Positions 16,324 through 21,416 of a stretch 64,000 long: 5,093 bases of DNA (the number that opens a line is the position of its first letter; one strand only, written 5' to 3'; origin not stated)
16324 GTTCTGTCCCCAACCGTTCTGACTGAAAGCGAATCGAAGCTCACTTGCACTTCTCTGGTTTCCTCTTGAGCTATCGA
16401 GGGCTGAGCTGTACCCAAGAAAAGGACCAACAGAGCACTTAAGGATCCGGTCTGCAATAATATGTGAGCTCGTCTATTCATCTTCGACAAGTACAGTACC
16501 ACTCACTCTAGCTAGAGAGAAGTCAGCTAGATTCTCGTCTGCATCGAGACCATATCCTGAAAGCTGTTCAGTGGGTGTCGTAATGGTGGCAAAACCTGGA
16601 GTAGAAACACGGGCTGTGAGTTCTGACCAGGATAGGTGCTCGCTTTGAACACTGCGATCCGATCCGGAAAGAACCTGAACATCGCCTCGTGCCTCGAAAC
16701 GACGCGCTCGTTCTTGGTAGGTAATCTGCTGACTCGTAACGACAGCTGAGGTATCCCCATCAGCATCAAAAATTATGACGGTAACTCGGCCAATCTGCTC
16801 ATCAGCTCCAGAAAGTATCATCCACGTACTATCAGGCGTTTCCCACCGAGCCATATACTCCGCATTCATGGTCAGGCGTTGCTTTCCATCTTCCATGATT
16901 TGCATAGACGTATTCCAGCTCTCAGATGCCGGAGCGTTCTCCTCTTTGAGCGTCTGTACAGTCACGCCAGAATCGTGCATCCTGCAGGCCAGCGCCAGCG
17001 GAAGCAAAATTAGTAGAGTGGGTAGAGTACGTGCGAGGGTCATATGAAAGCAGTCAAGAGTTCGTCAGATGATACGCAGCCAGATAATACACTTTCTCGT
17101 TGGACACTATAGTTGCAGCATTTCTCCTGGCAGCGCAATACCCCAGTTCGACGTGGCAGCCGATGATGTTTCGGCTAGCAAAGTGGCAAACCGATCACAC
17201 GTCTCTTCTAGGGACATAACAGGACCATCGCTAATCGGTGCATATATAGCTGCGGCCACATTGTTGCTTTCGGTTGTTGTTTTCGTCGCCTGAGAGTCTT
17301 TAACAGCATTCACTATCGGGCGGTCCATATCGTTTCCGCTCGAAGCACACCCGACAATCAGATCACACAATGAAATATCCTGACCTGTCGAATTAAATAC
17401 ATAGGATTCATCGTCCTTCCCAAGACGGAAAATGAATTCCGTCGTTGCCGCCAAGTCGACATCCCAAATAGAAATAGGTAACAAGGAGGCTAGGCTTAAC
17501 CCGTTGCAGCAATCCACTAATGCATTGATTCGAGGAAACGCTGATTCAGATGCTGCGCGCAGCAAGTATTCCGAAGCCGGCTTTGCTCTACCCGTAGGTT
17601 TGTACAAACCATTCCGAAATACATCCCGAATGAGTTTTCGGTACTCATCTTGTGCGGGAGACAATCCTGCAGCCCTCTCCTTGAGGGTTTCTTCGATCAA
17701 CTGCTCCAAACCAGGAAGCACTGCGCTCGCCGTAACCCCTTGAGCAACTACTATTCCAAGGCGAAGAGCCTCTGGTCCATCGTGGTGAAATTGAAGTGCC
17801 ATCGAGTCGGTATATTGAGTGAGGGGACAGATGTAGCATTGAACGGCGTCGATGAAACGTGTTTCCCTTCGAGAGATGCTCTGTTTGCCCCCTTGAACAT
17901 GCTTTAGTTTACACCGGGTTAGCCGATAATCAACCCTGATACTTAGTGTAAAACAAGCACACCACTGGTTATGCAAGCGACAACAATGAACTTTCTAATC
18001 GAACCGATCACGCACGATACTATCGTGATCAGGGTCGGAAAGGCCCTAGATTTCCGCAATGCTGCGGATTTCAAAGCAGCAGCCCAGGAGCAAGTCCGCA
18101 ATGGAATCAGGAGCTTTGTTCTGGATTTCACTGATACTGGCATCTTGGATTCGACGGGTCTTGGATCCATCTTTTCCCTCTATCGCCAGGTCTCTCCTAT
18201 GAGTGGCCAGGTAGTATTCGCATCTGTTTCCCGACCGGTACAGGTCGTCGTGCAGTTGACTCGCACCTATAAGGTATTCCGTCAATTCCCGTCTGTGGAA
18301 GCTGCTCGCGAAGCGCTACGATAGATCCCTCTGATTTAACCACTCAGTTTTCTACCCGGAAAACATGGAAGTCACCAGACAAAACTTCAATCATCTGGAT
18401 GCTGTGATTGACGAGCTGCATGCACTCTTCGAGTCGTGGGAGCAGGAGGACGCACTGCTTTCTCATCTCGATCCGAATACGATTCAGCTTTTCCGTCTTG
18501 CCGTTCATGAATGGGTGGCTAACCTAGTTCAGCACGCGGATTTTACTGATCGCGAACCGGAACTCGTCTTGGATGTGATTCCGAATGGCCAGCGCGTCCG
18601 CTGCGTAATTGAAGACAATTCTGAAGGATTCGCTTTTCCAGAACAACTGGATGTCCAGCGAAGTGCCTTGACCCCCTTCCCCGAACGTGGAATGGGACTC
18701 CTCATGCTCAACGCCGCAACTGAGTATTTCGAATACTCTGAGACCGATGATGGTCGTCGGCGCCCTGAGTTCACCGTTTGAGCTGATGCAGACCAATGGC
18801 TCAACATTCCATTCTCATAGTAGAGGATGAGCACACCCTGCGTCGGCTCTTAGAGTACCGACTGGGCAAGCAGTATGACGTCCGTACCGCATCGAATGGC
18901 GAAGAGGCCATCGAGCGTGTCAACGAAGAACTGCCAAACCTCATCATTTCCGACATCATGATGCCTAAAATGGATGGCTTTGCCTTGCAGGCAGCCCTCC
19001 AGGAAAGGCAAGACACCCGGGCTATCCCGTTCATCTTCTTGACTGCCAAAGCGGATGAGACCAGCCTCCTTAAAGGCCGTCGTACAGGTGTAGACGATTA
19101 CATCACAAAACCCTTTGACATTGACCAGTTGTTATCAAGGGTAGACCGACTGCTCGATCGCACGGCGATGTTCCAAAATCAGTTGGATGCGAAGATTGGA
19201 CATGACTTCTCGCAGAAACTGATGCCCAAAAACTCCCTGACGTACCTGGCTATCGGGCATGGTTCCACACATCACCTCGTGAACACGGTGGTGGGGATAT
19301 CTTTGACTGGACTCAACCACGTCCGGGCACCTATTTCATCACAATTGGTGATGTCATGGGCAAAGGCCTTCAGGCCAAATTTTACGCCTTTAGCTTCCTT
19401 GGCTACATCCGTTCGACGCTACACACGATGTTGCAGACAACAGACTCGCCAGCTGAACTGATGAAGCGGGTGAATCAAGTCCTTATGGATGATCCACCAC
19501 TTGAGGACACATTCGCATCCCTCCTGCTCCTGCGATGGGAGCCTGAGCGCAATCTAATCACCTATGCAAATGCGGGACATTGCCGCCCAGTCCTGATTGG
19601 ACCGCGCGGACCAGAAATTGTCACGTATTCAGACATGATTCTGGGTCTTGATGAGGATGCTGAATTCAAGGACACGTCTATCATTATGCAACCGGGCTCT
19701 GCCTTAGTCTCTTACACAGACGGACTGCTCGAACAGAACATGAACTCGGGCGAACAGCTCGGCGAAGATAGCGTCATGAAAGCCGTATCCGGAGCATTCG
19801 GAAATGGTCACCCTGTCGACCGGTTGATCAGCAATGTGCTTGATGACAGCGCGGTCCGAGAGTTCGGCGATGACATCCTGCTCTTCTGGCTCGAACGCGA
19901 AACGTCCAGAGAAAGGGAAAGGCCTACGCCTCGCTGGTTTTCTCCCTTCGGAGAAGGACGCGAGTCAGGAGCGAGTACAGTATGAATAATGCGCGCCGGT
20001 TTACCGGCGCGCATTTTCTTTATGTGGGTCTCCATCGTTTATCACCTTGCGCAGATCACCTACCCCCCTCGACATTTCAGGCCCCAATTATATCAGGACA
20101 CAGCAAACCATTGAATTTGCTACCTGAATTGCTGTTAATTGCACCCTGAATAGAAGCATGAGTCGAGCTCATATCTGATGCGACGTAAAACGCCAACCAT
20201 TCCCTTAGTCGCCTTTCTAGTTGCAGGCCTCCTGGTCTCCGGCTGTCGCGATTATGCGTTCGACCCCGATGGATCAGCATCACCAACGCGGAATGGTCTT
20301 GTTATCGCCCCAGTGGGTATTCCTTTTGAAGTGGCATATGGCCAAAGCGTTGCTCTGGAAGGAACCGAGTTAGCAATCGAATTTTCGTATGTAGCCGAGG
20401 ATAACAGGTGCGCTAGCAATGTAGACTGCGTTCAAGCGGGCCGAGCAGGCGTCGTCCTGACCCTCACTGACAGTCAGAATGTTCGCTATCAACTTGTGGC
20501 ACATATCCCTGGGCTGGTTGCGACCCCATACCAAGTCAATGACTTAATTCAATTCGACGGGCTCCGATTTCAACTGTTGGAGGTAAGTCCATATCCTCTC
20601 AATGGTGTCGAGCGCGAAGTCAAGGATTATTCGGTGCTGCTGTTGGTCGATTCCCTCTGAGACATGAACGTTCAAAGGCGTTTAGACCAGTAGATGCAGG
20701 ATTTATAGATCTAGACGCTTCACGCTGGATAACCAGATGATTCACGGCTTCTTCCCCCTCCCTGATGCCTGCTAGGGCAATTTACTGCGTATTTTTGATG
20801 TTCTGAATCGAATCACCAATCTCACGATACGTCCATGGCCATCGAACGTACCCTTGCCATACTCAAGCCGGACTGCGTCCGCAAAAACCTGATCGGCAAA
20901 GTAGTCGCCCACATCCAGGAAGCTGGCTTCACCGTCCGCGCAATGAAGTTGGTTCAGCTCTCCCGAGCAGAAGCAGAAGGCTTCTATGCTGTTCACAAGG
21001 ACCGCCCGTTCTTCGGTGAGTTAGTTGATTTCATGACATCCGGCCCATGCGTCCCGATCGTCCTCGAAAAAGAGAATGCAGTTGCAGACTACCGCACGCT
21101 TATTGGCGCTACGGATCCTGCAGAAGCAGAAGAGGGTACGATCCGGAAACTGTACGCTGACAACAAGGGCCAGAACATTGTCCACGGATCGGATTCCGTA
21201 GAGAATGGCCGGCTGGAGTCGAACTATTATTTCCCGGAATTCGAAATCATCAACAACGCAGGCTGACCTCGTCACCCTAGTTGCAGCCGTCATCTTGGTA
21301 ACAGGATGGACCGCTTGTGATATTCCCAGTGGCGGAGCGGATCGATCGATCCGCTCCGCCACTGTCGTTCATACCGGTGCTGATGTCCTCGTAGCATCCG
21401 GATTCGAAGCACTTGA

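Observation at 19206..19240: Single-base frameshift in an A5 homopolymer splits a receiver-PP2C phosphatase gene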

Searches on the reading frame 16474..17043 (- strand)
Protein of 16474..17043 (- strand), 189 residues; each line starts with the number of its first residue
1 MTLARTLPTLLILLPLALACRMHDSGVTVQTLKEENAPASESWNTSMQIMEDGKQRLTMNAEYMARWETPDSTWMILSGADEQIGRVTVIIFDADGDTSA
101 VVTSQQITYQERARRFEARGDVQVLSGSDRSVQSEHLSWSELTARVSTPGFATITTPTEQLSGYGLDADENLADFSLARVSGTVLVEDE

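Call 6: search_protein_families(library=pfam, proteins=[window:16474-17043:-], max_evalue=0.01)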
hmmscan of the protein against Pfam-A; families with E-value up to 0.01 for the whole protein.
window:16474-17043:- (189 aa): 1 family
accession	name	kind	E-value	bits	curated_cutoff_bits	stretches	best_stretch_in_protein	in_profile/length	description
PF06835.18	LptC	-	0.001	19.2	21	1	45-177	40-166/175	Lipopolysaccharide-assembly, LptC-related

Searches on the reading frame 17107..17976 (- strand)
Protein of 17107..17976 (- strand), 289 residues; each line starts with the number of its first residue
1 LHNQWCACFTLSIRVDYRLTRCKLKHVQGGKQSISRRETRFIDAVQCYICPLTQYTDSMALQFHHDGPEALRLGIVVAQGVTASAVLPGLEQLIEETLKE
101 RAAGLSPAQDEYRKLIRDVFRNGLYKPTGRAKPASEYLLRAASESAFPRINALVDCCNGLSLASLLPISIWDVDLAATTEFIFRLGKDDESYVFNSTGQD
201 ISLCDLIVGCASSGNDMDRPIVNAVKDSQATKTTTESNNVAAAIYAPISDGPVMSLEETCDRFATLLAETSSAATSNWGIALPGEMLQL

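Call 6: search_protein_families(library=pfam, proteins=[window:17107-17976:-], max_evalue=0.01)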
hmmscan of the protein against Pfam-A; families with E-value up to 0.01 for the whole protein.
window:17107-17976:- (289 aa): 1 family
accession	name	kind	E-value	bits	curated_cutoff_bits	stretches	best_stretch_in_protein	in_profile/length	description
PF03483.22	B3_4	-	9.6e-05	22.5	29.3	1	131-211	16-94/174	B3/4 domain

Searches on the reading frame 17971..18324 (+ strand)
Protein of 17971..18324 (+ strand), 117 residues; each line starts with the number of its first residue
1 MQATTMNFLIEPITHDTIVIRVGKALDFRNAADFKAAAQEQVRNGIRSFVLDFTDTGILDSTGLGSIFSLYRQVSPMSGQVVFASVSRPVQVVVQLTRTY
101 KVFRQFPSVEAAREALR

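Call 6: search_protein_families(library=pfam, proteins=[window:17971-18324:+], max_evalue=0.01)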
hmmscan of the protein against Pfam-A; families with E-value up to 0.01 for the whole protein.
window:17971-18324:+ (117 aa): 2 families
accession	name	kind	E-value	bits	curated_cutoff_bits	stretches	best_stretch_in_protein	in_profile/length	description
PF01740.26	STAS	-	4.7e-16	58.9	22.6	1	14-112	7-106/106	STAS domain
PF13466.11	STAS_2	-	6e-07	30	29.2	1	21-97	2-77/80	STAS domain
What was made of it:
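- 17971..18324 (+): STAS-domain anti-sigma-factor antagonist gene (RsbV/SpoIIAA-like, 117 aa). It is intact and identical in both lineages, and carries the DSTGLG motif with the candidate phospho-serine. Pfam STAS E 4.7e-16 (call 6).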

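Call 40: search_protein_families(library=ncbifam, proteins=[window:17971-18324:+, P0128], max_evalue=0.001)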
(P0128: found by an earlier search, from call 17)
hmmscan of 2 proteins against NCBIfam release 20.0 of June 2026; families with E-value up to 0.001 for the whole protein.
window:17971-18324:+ (117 aa): 2 families
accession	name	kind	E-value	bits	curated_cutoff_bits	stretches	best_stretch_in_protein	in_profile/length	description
TIGR02886.1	spore_II_AA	equivalog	8.9e-14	51.4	114.75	1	14-111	6-104/106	anti-sigma F factor antagonist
TIGR00377.1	ant_ant_sig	superfamily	3.8e-13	49.2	53.45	1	14-110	10-107/108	anti-sigma factor antagonist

P0128 (151 aa): 2 families
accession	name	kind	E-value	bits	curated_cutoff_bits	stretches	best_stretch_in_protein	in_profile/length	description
NF041045.1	RsbA_anti_sig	subfamily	9.1e-06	25.1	210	1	28-130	200-295/303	anti-sigma factor RsbA family regulatory protein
NF003144.0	PRK04069.1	equivalog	0.00048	19.6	145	1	40-117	40-122/161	anti-sigma B factor RsbW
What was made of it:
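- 17971..18324 (+): NCBIfam anti-sigma factor antagonist hits are below the curated cut-offs (call 40).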

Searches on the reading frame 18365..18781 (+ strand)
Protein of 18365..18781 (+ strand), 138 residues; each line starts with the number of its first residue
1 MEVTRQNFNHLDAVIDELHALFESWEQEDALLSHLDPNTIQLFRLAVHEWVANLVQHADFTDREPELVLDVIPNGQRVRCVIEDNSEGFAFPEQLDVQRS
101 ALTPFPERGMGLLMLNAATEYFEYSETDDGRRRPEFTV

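Call 6: search_protein_families(library=pfam, proteins=[window:18365-18781:+], max_evalue=0.01)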
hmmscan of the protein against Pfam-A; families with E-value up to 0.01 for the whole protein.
window:18365-18781:+ (138 aa): 2 families
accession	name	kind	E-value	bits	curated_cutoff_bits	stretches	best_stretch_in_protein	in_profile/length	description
PF13581.12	HATPase_c_2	-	4.1e-10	40.2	27.4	1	33-130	22-120/127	Histidine kinase-like ATPase domain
PF02518.31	HATPase_c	-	0.0039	18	26.4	1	43-120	6-85/111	Histidine kinase-, DNA gyrase B-, and HSP90-like ATPase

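Call 14: find_encoding_contigs(protein=window:18365-18781:+, flank=3000, max_places=10)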
Protein window:18365-18781:+ (138 aa): 20 contigs read that carry it; 1 place shown.
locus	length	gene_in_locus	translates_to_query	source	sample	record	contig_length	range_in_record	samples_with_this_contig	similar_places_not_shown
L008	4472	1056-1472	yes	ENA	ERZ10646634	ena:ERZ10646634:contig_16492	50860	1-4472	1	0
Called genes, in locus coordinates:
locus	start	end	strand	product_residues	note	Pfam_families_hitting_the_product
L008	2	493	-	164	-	?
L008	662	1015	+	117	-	PF01740:STAS, PF13466:STAS_2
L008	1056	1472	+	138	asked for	PF13581:HATPase_c_2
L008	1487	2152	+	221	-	PF00072:Response_reg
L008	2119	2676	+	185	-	PF07228:SpoIIE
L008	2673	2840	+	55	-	-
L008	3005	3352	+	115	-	-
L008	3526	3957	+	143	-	PF00334:NDK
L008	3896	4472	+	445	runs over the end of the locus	PF07075:NamZ_N, PF20732:NamZ_C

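Call 40: search_protein_families(library=ncbifam, proteins=[P0128], max_evalue=0.001)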
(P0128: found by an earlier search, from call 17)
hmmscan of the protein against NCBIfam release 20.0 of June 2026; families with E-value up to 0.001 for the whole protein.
P0128 (151 aa): 2 families
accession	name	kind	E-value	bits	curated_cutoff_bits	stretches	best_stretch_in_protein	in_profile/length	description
NF041045.1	RsbA_anti_sig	subfamily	9.1e-06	25.1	210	1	28-130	200-295/303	anti-sigma factor RsbA family regulatory protein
NF003144.0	PRK04069.1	equivalog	0.00048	19.6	145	1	40-117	40-122/161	anti-sigma B factor RsbW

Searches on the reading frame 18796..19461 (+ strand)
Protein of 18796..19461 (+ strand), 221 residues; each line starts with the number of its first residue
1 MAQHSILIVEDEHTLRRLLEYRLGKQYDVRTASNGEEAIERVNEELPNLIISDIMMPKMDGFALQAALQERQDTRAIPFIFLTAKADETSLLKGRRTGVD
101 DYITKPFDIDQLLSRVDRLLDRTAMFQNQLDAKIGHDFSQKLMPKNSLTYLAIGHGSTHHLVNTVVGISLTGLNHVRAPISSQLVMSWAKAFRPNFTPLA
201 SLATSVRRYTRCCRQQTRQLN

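Call 13: find_encoding_contigs(protein=window:18796-19461:+, flank=10000, max_places=10)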
Protein window:18796-19461:+ (221 aa): 20 contigs read that carry it; 1 place shown.
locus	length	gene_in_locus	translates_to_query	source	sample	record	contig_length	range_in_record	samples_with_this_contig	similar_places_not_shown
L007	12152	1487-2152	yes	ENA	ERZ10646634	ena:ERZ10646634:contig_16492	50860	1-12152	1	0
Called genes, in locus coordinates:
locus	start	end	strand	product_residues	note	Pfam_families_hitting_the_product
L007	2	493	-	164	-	?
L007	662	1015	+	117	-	PF01740:STAS, PF13466:STAS_2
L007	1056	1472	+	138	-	PF13581:HATPase_c_2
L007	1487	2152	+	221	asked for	PF00072:Response_reg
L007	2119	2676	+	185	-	PF07228:SpoIIE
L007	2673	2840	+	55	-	-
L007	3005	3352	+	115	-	-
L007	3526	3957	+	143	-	PF00334:NDK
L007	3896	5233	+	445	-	PF07075:NamZ_N, PF20732:NamZ_C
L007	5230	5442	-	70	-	PF11297:DUF3098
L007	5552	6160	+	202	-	-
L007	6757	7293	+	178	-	-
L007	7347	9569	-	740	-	PF06452:CBM9_1 (faint), PF19313:DUF5916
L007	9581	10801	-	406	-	PF00899:ThiF, PF00581:Rhodanese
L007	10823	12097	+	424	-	PF05684:DUF819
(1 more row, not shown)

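Call 17: list_cluster_members(proteins=[window:18796-19461:+, window:18365-18781:+, window:19428-19985:+, window:19356-19985:+, P0001, P0002, window:17971-18324:+, window:20835-21266:+])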
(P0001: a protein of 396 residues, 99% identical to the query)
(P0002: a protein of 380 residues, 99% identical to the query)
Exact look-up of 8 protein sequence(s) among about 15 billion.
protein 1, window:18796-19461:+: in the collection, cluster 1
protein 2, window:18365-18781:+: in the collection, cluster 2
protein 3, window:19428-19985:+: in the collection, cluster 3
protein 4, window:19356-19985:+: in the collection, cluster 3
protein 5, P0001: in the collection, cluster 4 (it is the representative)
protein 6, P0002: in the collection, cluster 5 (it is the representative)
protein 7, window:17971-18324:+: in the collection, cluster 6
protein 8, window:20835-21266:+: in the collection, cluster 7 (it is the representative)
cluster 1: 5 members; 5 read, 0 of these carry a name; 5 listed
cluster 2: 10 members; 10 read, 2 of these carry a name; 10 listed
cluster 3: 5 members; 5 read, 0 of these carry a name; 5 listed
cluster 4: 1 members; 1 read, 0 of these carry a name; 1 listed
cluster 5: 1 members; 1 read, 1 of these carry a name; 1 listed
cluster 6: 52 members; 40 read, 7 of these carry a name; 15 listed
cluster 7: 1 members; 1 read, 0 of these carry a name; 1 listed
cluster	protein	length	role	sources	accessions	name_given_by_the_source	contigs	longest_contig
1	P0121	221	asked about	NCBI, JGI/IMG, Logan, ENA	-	-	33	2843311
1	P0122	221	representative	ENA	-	-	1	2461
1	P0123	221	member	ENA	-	-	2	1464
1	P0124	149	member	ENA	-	-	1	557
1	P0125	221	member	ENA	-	-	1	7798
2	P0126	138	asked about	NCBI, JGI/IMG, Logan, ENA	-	-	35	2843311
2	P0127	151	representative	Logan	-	-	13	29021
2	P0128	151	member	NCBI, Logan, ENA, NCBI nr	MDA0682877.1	MAG: ATP-binding protein [Bacteroidetes bacterium] | ATP-binding protein [Bacteroidota bacterium]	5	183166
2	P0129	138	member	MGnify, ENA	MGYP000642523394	FL=1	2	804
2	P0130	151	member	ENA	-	-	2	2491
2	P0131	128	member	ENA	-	-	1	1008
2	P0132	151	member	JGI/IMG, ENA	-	-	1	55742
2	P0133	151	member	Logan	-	-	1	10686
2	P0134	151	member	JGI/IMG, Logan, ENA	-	-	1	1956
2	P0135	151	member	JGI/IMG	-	-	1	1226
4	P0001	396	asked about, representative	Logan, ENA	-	-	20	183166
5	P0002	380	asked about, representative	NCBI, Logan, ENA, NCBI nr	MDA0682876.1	MAG: SpoIIE family protein phosphatase [Bacteroidetes bacterium] | SpoIIE family protein phosphatase [Bacteroidota bacterium]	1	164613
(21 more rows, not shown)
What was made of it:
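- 19234..19461 (+): Out-of-frame tail of the frame-1 ORF: 75 nonsense residues (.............RQLN) and the stop at 19459-19461. The exact 221-aa product P0121 is on 33 contigs (call 17).
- The exact 221-aa frameshifted product is on 33 contigs from NCBI, JGI, Logan and ENA, the longest 2.84 Mb (call 17). The lineage is widespread, so the allele is at least tolerated (calls 13, 17).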

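Call 40: search_protein_families(library=ncbifam, proteins=[P0128], max_evalue=0.001)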
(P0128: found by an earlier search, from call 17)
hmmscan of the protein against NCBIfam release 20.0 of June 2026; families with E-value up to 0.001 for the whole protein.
P0128 (151 aa): 2 families
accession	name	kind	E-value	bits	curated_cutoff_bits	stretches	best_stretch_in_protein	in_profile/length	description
NF041045.1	RsbA_anti_sig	subfamily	9.1e-06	25.1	210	1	28-130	200-295/303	anti-sigma factor RsbA family regulatory protein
NF003144.0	PRK04069.1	equivalog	0.00048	19.6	145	1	40-117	40-122/161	anti-sigma B factor RsbW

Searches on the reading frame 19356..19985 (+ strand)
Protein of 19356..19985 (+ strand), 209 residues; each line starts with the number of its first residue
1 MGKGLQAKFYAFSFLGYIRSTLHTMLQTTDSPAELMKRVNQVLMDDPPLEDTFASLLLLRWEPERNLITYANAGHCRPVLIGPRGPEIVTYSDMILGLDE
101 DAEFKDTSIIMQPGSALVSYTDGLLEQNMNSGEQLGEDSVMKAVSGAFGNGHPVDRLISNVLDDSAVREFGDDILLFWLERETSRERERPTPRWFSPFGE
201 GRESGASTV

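Call 26: find_encoding_contigs(protein=window:19356-19985:+, flank=5000, max_places=10)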
Protein window:19356-19985:+ (209 aa): 5 contigs read that carry it; 5 places shown.
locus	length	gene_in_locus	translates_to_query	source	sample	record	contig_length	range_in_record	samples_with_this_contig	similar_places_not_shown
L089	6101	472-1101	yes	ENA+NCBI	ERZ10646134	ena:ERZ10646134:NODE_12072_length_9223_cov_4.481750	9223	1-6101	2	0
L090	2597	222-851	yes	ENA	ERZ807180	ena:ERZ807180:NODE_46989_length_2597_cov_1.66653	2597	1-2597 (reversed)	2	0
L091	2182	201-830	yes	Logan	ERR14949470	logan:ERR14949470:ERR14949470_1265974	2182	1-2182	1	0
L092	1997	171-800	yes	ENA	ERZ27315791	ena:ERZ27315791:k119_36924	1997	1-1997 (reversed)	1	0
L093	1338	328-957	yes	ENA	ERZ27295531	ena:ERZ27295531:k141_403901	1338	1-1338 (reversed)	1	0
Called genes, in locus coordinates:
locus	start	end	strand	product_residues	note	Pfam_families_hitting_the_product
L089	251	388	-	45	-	-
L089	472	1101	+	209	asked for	PF07228:SpoIIE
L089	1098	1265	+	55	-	-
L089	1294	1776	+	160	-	-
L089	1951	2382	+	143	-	PF00334:NDK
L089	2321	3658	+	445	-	PF07075:NamZ_N, PF20732:NamZ_C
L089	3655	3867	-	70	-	PF11297:DUF3098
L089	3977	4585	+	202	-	-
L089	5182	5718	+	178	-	-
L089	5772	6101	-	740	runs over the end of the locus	PF06452:CBM9_1 (faint), PF19313:DUF5916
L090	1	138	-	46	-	?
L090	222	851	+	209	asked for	PF07228:SpoIIE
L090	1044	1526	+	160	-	-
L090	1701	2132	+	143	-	PF00334:NDK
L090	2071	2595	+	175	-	?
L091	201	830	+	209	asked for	PF07228:SpoIIE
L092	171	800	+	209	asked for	PF07228:SpoIIE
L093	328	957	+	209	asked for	PF07228:SpoIIE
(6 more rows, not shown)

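Call 40: search_protein_families(library=ncbifam, proteins=[P0128], max_evalue=0.001)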
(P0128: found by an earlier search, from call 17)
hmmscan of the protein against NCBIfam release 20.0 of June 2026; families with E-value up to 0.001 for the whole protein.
P0128 (151 aa): 2 families
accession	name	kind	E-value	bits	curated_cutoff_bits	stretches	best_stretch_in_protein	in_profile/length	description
NF041045.1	RsbA_anti_sig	subfamily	9.1e-06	25.1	210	1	28-130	200-295/303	anti-sigma factor RsbA family regulatory protein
NF003144.0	PRK04069.1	equivalog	0.00048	19.6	145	1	40-117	40-122/161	anti-sigma B factor RsbW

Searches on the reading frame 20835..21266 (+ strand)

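Call 6: search_protein_families(library=pfam, proteins=[window:20835-21266:+], max_evalue=0.01)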
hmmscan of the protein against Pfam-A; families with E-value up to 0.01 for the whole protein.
window:20835-21266:+ (143 aa): 1 family
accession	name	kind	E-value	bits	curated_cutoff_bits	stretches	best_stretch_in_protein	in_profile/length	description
PF00334.24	NDK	-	7.9e-52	175.1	27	1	4-138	1-135/135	Nucleoside diphosphate kinase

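Call 40: search_protein_families(library=ncbifam, proteins=[P0128], max_evalue=0.001)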
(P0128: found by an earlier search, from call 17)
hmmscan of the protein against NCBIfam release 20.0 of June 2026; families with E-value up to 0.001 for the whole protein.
P0128 (151 aa): 2 families
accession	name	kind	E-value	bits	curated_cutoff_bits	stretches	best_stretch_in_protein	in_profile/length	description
NF041045.1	RsbA_anti_sig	subfamily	9.1e-06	25.1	210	1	28-130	200-295/303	anti-sigma factor RsbA family regulatory protein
NF003144.0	PRK04069.1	equivalog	0.00048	19.6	145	1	40-117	40-122/161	anti-sigma B factor RsbW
